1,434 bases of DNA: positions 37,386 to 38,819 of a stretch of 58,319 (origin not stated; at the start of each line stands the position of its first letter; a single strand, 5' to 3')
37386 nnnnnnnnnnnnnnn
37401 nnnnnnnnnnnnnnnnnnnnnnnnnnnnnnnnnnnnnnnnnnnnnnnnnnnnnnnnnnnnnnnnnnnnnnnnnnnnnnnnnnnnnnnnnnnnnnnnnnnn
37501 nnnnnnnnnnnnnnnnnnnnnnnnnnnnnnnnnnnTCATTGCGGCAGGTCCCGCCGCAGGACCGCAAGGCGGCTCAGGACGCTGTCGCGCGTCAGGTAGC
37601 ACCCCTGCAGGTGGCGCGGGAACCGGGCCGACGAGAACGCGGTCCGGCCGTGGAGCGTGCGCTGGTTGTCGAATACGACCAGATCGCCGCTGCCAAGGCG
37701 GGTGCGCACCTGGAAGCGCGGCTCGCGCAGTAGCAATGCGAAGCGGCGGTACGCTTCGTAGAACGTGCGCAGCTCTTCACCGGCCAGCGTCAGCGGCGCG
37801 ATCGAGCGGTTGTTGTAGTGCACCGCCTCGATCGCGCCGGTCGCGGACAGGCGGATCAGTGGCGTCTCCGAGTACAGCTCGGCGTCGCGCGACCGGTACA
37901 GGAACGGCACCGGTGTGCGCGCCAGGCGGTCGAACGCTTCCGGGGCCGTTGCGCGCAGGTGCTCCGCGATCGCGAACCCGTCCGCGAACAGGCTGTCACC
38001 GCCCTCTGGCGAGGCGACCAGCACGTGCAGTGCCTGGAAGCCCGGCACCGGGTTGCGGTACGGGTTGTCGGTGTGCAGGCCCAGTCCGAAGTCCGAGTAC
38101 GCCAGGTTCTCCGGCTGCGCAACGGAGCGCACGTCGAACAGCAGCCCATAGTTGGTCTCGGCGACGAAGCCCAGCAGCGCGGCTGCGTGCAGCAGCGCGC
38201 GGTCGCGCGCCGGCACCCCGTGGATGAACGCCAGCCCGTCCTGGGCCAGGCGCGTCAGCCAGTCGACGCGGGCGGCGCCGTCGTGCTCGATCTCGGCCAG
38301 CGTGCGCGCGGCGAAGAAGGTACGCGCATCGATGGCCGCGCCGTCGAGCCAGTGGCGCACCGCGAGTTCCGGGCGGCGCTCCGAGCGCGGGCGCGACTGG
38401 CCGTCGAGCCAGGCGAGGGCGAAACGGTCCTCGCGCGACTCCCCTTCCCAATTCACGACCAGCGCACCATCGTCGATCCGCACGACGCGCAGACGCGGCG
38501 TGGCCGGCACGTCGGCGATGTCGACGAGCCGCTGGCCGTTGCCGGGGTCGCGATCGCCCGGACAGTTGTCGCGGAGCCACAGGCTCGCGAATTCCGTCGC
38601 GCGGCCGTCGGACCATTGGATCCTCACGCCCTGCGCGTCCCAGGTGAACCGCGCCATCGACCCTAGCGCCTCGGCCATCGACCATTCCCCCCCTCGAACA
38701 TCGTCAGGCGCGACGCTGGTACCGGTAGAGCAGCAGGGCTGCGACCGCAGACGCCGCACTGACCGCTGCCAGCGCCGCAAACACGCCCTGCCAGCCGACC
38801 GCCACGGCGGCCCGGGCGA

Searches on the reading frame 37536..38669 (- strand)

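Call 52: search_protein_families(library=pfam, proteins=[window:37536-38669:-], max_evalue=0.00001)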
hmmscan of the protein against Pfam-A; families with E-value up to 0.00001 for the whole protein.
window:37536-38669:- (377 aa): 2 families
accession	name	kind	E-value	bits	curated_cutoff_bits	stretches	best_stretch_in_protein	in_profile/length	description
PF02668.22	TauD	-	2.9e-48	165.5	27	1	124-358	16-267/267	Taurine catabolism dioxygenase TauD, TfdA family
PF06155.17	GBBH-like_N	-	8e-07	30.1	22.8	1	11-88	6-84/85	Gamma-butyrobetaine hydroxylase-like, N-terminal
